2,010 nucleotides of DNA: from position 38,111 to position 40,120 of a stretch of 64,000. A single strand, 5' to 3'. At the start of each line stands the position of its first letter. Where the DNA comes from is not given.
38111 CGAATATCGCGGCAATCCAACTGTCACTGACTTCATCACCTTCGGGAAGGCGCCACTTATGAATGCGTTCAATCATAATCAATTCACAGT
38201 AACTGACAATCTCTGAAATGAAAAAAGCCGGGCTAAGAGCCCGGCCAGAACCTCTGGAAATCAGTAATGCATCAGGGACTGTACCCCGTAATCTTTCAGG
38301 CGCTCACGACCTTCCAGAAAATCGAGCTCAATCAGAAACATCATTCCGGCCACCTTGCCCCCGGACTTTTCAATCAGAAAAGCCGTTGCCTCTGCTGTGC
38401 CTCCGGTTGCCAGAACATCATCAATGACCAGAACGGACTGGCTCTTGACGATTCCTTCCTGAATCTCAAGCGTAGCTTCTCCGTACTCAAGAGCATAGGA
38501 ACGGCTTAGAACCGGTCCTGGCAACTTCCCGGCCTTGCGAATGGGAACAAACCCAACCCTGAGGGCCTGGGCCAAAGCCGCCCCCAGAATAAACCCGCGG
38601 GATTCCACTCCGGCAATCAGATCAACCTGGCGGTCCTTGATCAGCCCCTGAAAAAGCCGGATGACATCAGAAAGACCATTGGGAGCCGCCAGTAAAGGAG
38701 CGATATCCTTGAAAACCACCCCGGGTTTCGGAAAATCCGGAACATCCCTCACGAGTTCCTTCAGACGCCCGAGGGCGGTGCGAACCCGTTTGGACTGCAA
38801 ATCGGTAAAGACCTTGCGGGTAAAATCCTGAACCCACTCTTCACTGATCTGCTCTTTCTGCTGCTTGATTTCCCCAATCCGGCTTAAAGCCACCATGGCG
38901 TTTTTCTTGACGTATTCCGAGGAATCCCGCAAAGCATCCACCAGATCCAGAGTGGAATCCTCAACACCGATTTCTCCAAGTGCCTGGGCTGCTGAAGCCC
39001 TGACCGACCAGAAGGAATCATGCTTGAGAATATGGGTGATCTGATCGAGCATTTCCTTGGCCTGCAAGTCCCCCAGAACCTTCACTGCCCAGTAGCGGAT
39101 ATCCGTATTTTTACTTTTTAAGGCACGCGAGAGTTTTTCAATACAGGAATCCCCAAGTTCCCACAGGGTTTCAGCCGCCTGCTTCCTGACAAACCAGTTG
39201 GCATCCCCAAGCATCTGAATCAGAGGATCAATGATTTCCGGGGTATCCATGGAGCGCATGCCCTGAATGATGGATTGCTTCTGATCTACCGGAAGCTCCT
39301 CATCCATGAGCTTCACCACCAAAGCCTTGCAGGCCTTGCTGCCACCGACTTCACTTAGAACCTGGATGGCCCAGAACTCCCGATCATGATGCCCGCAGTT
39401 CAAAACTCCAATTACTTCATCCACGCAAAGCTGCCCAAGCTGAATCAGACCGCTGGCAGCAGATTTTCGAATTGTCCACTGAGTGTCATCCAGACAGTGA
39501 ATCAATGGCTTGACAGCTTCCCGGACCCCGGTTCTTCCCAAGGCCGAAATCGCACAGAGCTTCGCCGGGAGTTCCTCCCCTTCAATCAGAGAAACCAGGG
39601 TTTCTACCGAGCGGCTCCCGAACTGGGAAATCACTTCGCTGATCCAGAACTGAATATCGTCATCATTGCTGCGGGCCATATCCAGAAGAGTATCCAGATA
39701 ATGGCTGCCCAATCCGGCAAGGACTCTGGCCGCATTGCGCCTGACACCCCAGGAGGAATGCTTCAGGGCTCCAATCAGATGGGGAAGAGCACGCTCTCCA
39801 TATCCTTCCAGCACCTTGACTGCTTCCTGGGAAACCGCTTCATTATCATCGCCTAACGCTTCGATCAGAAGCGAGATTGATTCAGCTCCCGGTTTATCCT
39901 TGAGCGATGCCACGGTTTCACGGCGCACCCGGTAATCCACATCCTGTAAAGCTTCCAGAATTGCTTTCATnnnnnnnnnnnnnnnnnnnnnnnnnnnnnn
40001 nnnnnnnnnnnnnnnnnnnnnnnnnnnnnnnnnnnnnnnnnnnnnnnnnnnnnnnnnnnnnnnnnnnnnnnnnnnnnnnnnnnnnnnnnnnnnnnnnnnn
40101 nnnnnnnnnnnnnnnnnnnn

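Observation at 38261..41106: Divergent dnaN translationally coupled (ATGA) to a HEAT-repeat::adenine phosphoribosyltransferase fusion, heading a long minus-strand array without dnaA/recF/gyrB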

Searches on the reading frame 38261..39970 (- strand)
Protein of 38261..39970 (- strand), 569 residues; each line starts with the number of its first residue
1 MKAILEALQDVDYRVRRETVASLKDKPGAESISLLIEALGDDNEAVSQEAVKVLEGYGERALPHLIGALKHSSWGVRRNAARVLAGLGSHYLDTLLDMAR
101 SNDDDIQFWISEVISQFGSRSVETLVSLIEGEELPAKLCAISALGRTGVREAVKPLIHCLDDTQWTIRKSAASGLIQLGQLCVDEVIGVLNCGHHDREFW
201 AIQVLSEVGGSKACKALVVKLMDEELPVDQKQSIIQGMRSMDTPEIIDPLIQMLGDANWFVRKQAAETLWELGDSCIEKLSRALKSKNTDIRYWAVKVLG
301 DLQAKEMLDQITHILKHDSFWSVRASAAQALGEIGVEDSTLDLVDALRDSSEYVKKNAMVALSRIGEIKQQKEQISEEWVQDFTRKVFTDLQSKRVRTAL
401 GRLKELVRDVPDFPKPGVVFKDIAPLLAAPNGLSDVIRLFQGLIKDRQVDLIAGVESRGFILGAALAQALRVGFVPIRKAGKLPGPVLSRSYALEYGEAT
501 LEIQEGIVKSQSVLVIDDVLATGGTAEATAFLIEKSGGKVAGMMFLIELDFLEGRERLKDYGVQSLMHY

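Call 6: search_protein_families(library=pfam, proteins=[window:38261-39970:-], max_evalue=0.01)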
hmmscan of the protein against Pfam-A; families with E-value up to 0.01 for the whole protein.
window:38261-39970:- (569 aa): 19 families
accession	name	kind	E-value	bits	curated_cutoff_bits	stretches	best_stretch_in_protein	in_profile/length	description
PF13646.12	HEAT_2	-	8.2e-73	241.2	27.7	8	247-332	1-88/88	HEAT repeats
PF02985.28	HEAT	-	4.3e-35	116.8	23.5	4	246-275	1-30/31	HEAT repeat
PF03130.22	HEAT_PBS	-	5.2e-23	79.3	20.9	0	323-349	1-27/27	PBS lyase HEAT-like repeat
PF00156.33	Pribosyltran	-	4.9e-14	52.4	26.3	1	426-547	5-124/158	Phosphoribosyl transferase domain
PF12717.13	Cnd1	-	8.5e-14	52.4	26.4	0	336-371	19-52/162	non-SMC mitotic condensation complex subunit 1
PF24714.1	TOR1L1_N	-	3.4e-11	43.5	43.3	0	138-179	198-239/281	TORTIFOLIA1 N-terminal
PF13513.12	HEAT_EZ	-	6e-11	43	27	0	321-365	1-55/55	HEAT-like repeat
PF16804.11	DUF5071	-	2.3e-07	31.6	27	0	243-306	23-86/119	Domain of unknown function (DUF5071)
PF01602.26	Adaptin_N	-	5.8e-07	28.9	37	1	279-385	83-194/524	Adaptin N terminal region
PF00514.29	Arm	-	6.5e-07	29.6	20.6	0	61-85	13-37/41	Armadillo/beta-catenin-like repeat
PF25151.1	TPR_Trm732_C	-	9.1e-07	29.3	27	0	148-178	94-124/159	Trm732, C-terminal TPR repeats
PF25786.1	HEAT_GCN1_C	-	2e-05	25.1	27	0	296-370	17-99/151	GCN1-like, C-terminal HEAT repeats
PF01347.28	Vitellogenin_N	-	5e-05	22.5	24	0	271-335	458-524/590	Lipoprotein amino terminal region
PF18991.6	DUF5724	-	6.9e-05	21.5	25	1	217-374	430-592/1214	Family of unknown function (DUF5724)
PF12755.13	Vac14_Fab1_bd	-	0.00022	22.2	22.1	0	149-191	25-67/97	Vacuolar 14 Fab1-binding region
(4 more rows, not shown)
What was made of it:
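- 38846..39970 (-): HEAT1 module of the fusion, residues 1 to about 375: PBS-type HEAT solenoid. PF13646 241 bits (call 6).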

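Call 7: search_protein_families(library=ncbifam, proteins=[window:38261-39970:-], max_evalue=0.01)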
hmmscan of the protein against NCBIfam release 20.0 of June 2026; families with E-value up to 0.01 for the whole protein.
window:38261-39970:- (569 aa): 25 families
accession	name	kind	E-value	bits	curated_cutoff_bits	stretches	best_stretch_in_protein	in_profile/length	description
NF002636.0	PRK02304.1-5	equivalog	4.5e-65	218.4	125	1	402-569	8-176/176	adenine phosphoribosyltransferase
TIGR01090.1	apt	equivalog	5.9e-58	195.7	185.85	1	403-569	1-169/169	adenine phosphoribosyltransferase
NF002633.0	PRK02304.1-2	equivalog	3.7e-56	189.6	224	1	403-569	3-170/172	adenine phosphoribosyltransferase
NF002634.0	PRK02304.1-3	equivalog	3.1e-53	180.1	170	1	402-564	9-172/182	adenine phosphoribosyltransferase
NF002632.0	PRK02304.1-1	equivalog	6e-49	166.3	243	1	400-565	8-174/183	adenine phosphoribosyltransferase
NF009211.0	PRK12560.1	equivalog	2.9e-32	111.9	188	1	403-569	6-176/187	adenine phosphoribosyltransferase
NF058515.1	phyc_lyase_CpcF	equivalog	3.3e-29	101.9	220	3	237-366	22-163/200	C-phycocyanin alpha-cysteine-84 phycocyanobilin lyase subunit CpcF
NF045915.1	PhycobilmeDegNblB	equivalog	8.8e-24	84.2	300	3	239-368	26-160/214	phycobilisome degradation protein NblB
NF058502.1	phyc_lyase_CpcE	equivalog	8.6e-20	71.3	330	2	240-376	68-216/260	C-phycocyanin alpha-cysteine-84 phycocyanobilin lyase subunit CpcE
NF010374.0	PRK13800.1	equivalog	7.7e-18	64.1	1196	1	112-373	615-874/898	fumarate reductase/succinate dehydrogenase flavoprotein subunit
NF006671.0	PRK09219.1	equivalog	2.6e-12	46.6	177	1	435-564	37-171/192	xanthine phosphoribosyltransferase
NF058505.1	phyc_lyase_CpeY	equivalog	4.2e-11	42.1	600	1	19-375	36-407/419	C-phycoerythrin alpha-cysteine-82 phycoerythrobilin lyase CpeY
NF040646.1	HPT_Archaea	equivalog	1.3e-10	41.1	200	1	433-560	39-162/184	hypoxanthine/guanine phosphoribosyltransferase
NF002635.0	PRK02304.1-4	subfamily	1.9e-10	40.6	146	1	430-563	36-166/188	adenine phosphoribosyltransferase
TIGR01744.1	XPRTase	equivalog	3.9e-10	39.7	164.45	1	507-564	114-171/191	xanthine phosphoribosyltransferase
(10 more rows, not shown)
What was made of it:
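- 38264..38767 (-): APRT domain, residues 402-569; the PRPP motif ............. lies at 38396-38437. NF002636 218 bits and TIGR01090 195.7 bits, both above cut-off (call 7).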
